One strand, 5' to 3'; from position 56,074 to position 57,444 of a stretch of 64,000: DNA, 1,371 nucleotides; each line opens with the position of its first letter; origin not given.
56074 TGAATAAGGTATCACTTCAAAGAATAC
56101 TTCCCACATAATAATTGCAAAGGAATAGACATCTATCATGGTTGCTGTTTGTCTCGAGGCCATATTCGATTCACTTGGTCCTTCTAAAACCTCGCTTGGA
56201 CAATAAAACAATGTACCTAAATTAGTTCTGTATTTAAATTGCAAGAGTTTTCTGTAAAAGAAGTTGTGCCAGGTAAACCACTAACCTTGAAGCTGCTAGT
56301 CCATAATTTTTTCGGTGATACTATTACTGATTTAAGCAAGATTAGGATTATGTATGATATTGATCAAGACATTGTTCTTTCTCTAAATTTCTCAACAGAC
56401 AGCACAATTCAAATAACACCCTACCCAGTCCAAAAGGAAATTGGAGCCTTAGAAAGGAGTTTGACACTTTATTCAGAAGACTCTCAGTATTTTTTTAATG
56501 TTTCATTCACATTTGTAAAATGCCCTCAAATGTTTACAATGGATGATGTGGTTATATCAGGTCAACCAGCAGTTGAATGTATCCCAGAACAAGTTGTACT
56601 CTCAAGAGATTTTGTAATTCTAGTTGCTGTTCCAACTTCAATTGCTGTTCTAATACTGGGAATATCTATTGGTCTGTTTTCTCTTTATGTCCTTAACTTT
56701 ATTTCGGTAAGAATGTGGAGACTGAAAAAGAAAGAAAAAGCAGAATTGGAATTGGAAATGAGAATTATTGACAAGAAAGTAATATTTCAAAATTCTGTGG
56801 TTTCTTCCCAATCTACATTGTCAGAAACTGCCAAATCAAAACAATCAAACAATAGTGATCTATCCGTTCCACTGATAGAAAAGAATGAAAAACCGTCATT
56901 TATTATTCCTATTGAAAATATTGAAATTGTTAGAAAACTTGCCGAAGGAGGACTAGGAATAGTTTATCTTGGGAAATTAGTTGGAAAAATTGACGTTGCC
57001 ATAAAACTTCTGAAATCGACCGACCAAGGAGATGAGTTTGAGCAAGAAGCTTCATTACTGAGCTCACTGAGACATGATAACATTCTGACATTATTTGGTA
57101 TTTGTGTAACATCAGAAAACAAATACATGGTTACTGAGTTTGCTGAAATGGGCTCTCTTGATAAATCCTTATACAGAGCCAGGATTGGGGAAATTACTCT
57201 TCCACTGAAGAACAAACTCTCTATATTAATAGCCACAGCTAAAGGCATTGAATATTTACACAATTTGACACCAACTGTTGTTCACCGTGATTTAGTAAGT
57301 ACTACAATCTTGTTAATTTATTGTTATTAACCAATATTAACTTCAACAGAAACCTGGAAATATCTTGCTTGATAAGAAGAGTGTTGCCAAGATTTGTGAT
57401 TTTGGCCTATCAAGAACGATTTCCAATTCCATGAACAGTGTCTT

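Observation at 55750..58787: Receptor-like kinase with beta-helix ectodomain apparently broken by an in-place ~1.2 kb inversion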

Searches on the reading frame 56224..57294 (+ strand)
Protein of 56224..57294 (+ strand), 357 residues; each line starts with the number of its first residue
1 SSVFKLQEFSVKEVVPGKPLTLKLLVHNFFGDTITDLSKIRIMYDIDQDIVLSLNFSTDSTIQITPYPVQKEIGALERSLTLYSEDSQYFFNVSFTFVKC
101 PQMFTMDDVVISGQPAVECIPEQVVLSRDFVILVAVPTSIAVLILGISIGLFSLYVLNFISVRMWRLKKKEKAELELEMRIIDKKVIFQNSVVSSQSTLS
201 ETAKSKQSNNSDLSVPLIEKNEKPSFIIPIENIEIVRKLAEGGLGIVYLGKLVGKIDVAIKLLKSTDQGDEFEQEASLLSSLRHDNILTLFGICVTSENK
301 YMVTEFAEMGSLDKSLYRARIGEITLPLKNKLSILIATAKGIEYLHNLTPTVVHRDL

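Call 18: search_protein_representatives(protein=window:56224-57294:+)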
Query: 357 residues. Proteins with E-value up to 0.001 (for the whole library): 26198; up to 1e-10: 2017; up to 1e-30: 48. The best 150 are listed.
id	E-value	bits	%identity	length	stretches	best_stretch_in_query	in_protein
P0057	2.7e-64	233.9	43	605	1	50-357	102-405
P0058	3.7e-63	230.2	39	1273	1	6-357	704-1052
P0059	8.1e-53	196.2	37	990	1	15-357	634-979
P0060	7.1e-51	189.8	30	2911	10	237-356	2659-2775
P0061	1.1e-49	185.9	52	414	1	163-357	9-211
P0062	5.6e-49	183.6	37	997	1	11-357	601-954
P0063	8.8e-49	182.9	38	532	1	8-357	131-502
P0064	1.3e-48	182.4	34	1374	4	149-356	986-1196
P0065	2.5e-46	174.9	44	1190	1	81-357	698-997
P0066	3.0e-45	171.3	41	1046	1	95-357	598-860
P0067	2.6e-44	168.2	40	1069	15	304-357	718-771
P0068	1.0e-43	166.3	44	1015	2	223-357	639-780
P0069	2.2e-42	161.9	47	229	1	142-357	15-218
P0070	1.3e-41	159.3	29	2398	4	143-357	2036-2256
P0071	1.7e-41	159.0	39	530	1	86-357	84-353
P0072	4.5e-41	157.6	36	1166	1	13-357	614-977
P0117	6.9e-29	117.5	43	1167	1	140-357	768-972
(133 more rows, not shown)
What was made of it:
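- Tried and rejected: An exhaustive phmmer search with B also found nothing closer than 43% at full length (call 18).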

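Call 22: list_cluster_members(proteins=[P0057, P0058, P0061, P0117, P0066, P0065, P0072, P0059, P0062, P0001])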
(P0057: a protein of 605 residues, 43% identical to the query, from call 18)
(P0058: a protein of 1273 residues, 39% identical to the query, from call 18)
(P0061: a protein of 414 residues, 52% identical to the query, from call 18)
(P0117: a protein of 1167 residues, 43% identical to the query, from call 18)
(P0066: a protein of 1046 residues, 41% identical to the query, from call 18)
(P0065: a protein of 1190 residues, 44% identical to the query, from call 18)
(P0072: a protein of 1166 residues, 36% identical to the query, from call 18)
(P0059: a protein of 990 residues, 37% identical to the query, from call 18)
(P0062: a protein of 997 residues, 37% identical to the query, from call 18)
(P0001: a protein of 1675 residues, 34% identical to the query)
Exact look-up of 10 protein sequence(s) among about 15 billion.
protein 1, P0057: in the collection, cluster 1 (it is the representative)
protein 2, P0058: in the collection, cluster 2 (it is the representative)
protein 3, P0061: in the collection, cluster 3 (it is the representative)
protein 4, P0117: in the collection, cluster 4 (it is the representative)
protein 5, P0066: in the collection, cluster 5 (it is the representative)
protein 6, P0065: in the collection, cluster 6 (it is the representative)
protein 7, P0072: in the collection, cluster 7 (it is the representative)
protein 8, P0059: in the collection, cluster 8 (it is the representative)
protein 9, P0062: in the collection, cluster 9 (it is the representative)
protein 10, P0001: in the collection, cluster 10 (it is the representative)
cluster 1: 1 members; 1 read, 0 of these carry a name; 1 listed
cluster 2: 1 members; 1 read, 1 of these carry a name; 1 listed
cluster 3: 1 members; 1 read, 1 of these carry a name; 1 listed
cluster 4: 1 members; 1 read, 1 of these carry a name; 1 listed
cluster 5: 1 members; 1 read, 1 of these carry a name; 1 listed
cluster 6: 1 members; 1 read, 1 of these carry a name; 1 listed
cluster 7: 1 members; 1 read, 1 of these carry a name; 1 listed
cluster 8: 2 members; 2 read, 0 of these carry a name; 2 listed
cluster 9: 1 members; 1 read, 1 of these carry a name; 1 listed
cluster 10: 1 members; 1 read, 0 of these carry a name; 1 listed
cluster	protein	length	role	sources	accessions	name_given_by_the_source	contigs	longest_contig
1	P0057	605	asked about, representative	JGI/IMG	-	-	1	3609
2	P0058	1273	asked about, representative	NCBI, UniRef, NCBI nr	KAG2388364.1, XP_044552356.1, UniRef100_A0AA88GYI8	hypothetical protein C9374_000528 [Naegleria lovaniensis] | Protein kinase domain-containing protein n=1 Tax=Naegleria lovaniensis TaxID=51637 ... | uncharacterized protein C9374_000528 [Naegleria lovaniensis]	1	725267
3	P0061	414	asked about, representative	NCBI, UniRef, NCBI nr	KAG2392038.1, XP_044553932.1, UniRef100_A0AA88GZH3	hypothetical protein C9374_013523 [Naegleria lovaniensis] | Protein kinase domain-containing protein n=1 Tax=Naegleria lovaniensis TaxID=51637 ... | uncharacterized protein C9374_013523 [Naegleria lovaniensis]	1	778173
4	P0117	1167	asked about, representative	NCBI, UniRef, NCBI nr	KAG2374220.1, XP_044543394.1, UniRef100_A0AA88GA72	hypothetical protein C9374_011057 [Naegleria lovaniensis] | Protein kinase domain-containing protein n=1 Tax=Naegleria lovaniensis TaxID=51637 ... | uncharacterized protein C9374_011057 [Naegleria lovaniensis]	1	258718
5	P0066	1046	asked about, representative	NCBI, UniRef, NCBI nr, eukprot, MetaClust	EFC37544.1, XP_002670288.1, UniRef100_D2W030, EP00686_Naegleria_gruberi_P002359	predicted protein [Naegleria gruberi] | non-specific serine/threonine protein kinase n=1 Tax=Naegleria gruberi TaxID=5762 ... | uncharacterized protein NAEGRDRAFT_74710 [Naegleria gruberi]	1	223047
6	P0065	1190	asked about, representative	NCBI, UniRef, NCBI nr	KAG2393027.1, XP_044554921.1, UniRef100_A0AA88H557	hypothetical protein C9374_009604 [Naegleria lovaniensis] | Protein kinase domain-containing protein n=1 Tax=Naegleria lovaniensis TaxID=51637 ... | uncharacterized protein C9374_009604 [Naegleria lovaniensis]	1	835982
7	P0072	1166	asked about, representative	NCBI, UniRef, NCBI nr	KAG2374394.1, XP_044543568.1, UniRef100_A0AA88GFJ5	hypothetical protein C9374_010964 [Naegleria lovaniensis] | Protein kinase domain-containing protein n=1 Tax=Naegleria lovaniensis TaxID=51637 ... | uncharacterized protein C9374_010964 [Naegleria lovaniensis]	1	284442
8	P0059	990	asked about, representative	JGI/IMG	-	-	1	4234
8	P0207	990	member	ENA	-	-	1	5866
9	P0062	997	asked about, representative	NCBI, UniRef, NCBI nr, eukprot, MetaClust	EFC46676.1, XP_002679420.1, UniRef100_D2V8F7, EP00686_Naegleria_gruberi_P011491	predicted protein [Naegleria gruberi] | non-specific serine/threonine protein kinase n=1 Tax=Naegleria gruberi TaxID=5762 ... | uncharacterized protein NAEGRDRAFT_65139 [Naegleria gruberi]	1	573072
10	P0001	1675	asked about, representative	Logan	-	-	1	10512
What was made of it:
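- The gene encodes a surface protein of an expanded, variable family (calls 18, 22).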

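Call 23: find_encoding_contigs(protein=P0058, flank=3000, max_places=2)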
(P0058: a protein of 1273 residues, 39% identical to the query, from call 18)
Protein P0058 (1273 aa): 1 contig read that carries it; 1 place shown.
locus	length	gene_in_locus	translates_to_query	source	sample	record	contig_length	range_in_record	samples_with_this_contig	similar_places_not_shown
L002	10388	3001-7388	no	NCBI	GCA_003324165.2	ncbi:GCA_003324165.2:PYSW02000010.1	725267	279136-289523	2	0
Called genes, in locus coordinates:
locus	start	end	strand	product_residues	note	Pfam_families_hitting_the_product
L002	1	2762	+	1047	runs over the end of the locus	PF00133:tRNA-synt_1, PF09334:tRNA-synt_1g, PF00133:tRNA-synt_1, PF08264:Anticodon_1, PF24810:RBD_LARS1 (weak)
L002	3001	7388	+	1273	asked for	PF02415:Chlam_PMP (faint), PF00069:Pkinase, PF03109:ABC1 (faint), PF07714:PK_Tyr_Ser-Thr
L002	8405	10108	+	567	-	-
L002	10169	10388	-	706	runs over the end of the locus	-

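Call 24: find_encoding_contigs(protein=P0066, flank=3000, max_places=2)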
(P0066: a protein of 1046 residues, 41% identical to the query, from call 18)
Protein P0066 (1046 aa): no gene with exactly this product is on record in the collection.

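Call 27: find_related_loci(query=window:56224-57294:+, collection=metagenome_contigs, flank=5000)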
Query window:56224-57294:+ (357 aa) in metagenome_contigs; peptide patterns used: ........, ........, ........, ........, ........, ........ (x = any residue, [..] = any of these).
95 stretches matched a pattern, but none encodes a relative of the query by tblastn (E <= 1e-3).
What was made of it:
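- Tried and rejected: A protein scan of JGI metagenomes (call 27) found nothing.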

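Call 39: search_protein_families(library=pfam, max_evalue=0.001, proteins=[P0058, P0066, P0062, P0072, P0065, P0057])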
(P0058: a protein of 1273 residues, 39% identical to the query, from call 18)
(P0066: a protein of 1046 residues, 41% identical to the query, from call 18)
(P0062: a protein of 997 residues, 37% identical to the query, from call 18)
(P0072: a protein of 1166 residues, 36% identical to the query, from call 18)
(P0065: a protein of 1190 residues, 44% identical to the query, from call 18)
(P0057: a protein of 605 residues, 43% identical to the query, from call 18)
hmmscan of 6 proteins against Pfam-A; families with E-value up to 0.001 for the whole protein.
P0058 (1273 aa): 4 families
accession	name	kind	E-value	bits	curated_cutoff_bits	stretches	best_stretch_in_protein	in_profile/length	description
PF07714.23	PK_Tyr_Ser-Thr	-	6.3e-46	157.2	23.1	1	926-1138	1-199/258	Protein tyrosine and serine/threonine kinase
PF00069.31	Pkinase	-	4.8e-44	151.2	31.7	1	927-1262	2-258/263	Protein kinase domain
PF02415.23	Chlam_PMP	-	2.6e-09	36.8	20.6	0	650-665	2-17/19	Chlamydia polymorphic membrane protein (Chlamydia_PMP) repeat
PF03109.22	ABC1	-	4.9e-05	23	22.9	1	965-1081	118-222/244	ABC1 atypical kinase-like domain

P0066 (1046 aa): 3 families
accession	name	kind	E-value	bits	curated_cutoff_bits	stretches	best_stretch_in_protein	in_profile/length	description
PF07714.23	PK_Tyr_Ser-Thr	-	1.3e-48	166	23.1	1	732-1033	1-258/258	Protein tyrosine and serine/threonine kinase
PF00069.31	Pkinase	-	8.4e-44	150.4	31.7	1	733-1025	2-253/263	Protein kinase domain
PF02415.23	Chlam_PMP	-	5.7e-13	48.1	20.6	0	357-373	1-17/19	Chlamydia polymorphic membrane protein (Chlamydia_PMP) repeat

P0062 (997 aa): 3 families
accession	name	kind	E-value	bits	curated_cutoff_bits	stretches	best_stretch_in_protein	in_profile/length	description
PF00069.31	Pkinase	-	1.4e-34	120.2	31.7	1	828-996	3-164/263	Protein kinase domain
PF07714.23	PK_Tyr_Ser-Thr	-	2.3e-34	119.3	23.1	1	827-986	2-160/258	Protein tyrosine and serine/threonine kinase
PF02415.23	Chlam_PMP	-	9.8e-05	22.7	20.6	0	481-509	1-19/19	Chlamydia polymorphic membrane protein (Chlamydia_PMP) repeat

P0072 (1166 aa): 4 families
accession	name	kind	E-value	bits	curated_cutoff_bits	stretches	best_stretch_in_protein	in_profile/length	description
PF00069.31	Pkinase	-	5.2e-46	157.6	31.7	1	852-1096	2-228/263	Protein kinase domain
PF07714.23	PK_Tyr_Ser-Thr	-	6.9e-46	157.1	23.1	1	851-1070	1-211/258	Protein tyrosine and serine/threonine kinase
PF02415.23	Chlam_PMP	-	1.9e-09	37.2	20.6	0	459-476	2-19/19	Chlamydia polymorphic membrane protein (Chlamydia_PMP) repeat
PF03109.22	ABC1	-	3.5e-05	23.5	22.9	1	849-1002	72-218/244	ABC1 atypical kinase-like domain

P0065 (1190 aa): 3 families
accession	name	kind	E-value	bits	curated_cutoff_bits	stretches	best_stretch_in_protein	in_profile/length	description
PF07714.23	PK_Tyr_Ser-Thr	-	2.2e-48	165.2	23.1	1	872-1091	1-208/258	Protein tyrosine and serine/threonine kinase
PF00069.31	Pkinase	-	1.8e-47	162.4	31.7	1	874-1175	3-259/263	Protein kinase domain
PF02415.23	Chlam_PMP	-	5.5e-08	32.7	20.6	0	466-483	1-18/19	Chlamydia polymorphic membrane protein (Chlamydia_PMP) repeat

P0057 (605 aa): 2 families
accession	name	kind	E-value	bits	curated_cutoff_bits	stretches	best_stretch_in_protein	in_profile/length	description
PF07714.23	PK_Tyr_Ser-Thr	-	3.2e-46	158.2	23.1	1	282-594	2-258/258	Protein tyrosine and serine/threonine kinase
PF00069.31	Pkinase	-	3.7e-42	145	31.7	1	283-591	3-258/263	Protein kinase domain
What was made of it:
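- The homologues carry Chlam_PMP plus kinase domains (calls 22, 39).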
